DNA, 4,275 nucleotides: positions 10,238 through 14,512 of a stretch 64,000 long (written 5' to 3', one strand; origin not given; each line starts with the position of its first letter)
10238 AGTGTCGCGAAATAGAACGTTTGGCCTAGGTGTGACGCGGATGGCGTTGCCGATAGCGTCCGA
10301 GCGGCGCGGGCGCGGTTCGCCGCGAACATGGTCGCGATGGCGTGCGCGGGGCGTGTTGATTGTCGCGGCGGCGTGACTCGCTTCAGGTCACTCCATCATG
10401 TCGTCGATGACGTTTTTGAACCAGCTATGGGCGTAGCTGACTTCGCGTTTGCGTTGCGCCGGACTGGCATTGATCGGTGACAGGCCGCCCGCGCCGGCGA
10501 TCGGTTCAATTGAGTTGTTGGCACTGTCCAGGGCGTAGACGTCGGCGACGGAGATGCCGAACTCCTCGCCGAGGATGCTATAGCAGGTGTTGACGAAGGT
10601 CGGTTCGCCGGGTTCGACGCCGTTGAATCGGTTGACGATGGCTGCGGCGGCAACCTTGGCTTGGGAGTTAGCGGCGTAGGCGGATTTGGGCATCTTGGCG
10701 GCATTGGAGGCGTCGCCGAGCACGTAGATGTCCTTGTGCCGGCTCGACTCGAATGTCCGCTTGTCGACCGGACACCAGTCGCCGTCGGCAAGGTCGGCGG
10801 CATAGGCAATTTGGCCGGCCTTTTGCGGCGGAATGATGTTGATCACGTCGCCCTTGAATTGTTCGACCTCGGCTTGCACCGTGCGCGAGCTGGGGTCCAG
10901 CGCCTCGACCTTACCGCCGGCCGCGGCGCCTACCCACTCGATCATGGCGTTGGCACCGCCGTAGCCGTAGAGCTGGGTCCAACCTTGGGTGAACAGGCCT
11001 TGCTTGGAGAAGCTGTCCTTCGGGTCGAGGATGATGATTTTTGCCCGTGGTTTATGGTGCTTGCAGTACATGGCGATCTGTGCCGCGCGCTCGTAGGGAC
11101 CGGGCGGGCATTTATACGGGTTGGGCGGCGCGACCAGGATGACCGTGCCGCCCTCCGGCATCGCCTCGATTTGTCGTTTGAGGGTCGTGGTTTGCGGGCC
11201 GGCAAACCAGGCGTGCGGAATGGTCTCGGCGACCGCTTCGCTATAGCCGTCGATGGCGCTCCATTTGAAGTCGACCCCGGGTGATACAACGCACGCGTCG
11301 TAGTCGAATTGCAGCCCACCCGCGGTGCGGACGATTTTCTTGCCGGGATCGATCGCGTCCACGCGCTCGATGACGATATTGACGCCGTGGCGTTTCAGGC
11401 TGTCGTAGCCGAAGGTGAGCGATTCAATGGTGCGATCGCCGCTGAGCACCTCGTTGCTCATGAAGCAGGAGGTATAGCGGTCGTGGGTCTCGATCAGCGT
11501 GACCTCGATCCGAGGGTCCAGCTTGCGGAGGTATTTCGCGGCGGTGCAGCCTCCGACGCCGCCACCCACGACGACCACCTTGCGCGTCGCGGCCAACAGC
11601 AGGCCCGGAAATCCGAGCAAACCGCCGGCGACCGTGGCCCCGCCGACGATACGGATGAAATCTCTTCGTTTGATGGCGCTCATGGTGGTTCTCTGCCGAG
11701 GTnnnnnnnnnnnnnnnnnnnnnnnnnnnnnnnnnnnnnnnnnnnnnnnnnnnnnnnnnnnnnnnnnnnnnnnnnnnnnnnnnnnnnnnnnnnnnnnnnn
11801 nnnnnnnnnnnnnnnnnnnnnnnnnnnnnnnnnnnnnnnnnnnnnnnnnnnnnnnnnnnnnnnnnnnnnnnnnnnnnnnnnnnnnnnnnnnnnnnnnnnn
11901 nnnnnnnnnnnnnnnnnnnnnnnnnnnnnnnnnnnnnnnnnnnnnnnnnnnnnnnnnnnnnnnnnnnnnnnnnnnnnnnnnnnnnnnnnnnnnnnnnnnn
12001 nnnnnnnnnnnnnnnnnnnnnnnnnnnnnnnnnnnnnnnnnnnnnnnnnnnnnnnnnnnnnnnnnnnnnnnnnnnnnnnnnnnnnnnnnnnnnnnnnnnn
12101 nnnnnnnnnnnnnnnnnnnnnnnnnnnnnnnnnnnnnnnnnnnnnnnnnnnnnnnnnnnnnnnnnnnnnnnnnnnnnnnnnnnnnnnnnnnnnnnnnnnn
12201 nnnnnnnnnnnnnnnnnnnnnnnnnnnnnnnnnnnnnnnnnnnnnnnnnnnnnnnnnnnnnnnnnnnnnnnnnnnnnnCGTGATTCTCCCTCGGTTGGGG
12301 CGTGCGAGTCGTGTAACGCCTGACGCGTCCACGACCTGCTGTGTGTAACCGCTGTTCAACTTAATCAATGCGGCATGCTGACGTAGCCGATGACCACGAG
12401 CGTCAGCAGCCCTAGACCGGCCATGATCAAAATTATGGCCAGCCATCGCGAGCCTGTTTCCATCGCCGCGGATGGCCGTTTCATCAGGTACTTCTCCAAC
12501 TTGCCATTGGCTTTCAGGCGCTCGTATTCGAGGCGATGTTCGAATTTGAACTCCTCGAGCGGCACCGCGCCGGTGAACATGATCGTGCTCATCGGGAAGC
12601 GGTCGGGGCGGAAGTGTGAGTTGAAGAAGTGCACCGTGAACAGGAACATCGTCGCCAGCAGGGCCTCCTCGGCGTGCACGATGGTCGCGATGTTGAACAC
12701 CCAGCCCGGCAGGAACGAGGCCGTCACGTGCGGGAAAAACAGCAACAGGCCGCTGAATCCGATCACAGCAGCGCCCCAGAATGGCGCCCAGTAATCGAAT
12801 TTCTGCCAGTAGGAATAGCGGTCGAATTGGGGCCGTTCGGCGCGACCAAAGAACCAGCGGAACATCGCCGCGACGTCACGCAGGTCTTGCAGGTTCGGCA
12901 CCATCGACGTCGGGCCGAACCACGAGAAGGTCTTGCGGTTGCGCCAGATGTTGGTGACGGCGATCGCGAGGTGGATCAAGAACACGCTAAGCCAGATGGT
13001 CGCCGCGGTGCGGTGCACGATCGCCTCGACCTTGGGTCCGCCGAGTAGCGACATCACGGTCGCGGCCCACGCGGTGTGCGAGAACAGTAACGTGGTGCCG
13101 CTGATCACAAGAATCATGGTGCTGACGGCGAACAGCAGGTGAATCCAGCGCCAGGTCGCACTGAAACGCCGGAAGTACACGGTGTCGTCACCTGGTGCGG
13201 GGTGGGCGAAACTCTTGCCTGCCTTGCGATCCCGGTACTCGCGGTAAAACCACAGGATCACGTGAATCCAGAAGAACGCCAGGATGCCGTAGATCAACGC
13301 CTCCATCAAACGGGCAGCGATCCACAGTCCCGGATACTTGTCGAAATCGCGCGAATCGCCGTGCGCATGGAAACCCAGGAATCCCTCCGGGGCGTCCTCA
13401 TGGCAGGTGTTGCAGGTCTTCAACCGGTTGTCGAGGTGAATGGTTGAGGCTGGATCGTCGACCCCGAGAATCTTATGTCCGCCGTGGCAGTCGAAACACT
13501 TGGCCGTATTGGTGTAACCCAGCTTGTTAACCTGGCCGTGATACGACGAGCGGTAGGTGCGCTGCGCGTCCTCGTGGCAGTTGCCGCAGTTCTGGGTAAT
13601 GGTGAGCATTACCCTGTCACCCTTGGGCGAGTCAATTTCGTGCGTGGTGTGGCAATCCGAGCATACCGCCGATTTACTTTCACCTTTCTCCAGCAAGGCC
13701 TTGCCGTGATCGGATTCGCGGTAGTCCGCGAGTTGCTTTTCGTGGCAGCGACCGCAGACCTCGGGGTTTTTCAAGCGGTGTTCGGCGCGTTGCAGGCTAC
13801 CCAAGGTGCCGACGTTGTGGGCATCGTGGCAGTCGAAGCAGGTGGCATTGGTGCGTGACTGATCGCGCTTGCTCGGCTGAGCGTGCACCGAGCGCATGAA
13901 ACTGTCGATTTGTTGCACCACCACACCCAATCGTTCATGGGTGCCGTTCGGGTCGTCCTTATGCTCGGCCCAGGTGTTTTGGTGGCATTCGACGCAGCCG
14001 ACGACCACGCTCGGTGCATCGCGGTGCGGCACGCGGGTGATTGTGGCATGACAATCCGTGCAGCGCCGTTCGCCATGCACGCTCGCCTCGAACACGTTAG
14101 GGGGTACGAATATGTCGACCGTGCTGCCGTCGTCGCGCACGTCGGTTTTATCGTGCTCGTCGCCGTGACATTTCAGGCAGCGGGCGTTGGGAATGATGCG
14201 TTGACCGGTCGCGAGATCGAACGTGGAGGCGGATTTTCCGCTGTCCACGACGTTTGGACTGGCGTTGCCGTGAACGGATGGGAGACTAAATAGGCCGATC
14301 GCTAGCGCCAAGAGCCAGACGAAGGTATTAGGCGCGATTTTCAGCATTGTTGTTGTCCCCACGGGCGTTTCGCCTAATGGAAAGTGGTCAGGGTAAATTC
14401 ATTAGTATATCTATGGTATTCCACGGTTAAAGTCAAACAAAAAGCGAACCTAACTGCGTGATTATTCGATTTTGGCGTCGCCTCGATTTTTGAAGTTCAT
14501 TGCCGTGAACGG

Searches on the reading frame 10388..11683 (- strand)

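Call 40: search_protein_families(library=pfam, proteins=[window:10388-11683:-], max_evalue=0.00001)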
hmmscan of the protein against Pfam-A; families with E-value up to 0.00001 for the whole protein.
window:10388-11683:- (431 aa): 5 families
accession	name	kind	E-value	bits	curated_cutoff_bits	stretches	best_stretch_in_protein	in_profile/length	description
PF21706.3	FCSD_central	-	3.7e-47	159.7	27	1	165-285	1-116/116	Sulfide dehydrogenase [flavocytochrome c] flavoprotein chain, central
PF09242.17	FCSD-flav_bind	-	2.2e-24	86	26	1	360-430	2-71/71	Flavocytochrome c sulphide dehydrogenase, flavin-binding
PF07992.20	Pyr_redox_2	-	8.6e-14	52.1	26.1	1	35-150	2-122/291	Pyridine nucleotide-disulphide oxidoreductase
PF13450.12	NAD_binding_8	-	6.5e-07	30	21.9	1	38-79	1-40/68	NAD(P)-binding Rossmann-like domain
PF01266.30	DAO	-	5.2e-06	26.7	27.9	0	35-69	1-33/353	FAD dependent oxidoreductase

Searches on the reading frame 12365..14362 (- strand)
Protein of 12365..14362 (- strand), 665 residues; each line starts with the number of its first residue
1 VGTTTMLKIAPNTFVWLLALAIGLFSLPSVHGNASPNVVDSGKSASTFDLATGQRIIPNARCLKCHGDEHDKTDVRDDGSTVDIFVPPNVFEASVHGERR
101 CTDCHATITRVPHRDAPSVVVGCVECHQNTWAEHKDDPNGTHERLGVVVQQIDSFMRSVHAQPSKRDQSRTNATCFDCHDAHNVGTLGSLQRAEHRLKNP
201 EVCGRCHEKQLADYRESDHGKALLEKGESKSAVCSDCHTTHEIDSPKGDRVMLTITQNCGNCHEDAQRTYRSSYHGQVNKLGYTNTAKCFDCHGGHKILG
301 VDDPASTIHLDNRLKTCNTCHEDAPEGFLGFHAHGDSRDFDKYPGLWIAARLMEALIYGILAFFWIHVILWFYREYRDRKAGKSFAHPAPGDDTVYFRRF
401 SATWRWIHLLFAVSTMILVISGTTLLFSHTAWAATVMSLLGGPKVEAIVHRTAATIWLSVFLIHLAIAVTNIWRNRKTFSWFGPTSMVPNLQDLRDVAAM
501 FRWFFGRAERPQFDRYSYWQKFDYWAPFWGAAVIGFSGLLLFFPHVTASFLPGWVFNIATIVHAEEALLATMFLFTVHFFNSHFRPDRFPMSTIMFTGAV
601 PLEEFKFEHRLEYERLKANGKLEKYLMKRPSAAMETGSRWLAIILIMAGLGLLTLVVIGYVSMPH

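Call 40: search_protein_families(library=pfam, proteins=[window:12365-14362:-], max_evalue=0.00001)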
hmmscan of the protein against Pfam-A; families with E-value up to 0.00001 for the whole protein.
window:12365-14362:- (665 aa): 4 families
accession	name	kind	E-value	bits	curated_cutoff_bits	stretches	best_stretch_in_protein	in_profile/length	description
PF14522.11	Cytochrome_C7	-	2.4e-11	43.7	24.8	0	195-264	8-67/67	Cytochrome c7 and related cytochrome c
PF14537.11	Cytochrom_c3_2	-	1.4e-10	41.9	25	0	230-322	5-79/79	Cytochrome c3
PF22113.1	Mtrc-MtrF_II-IV_dom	-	1.5e-09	38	30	1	98-241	6-166/176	Outer membrane cytochrome MtrC/MtrF-like, domains II/IV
PF09699.15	Paired_CXXCH_1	-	6.8e-06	26.1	20.6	0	172-210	6-39/41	Doubled CXXCH motif (Paired_CXXCH_1)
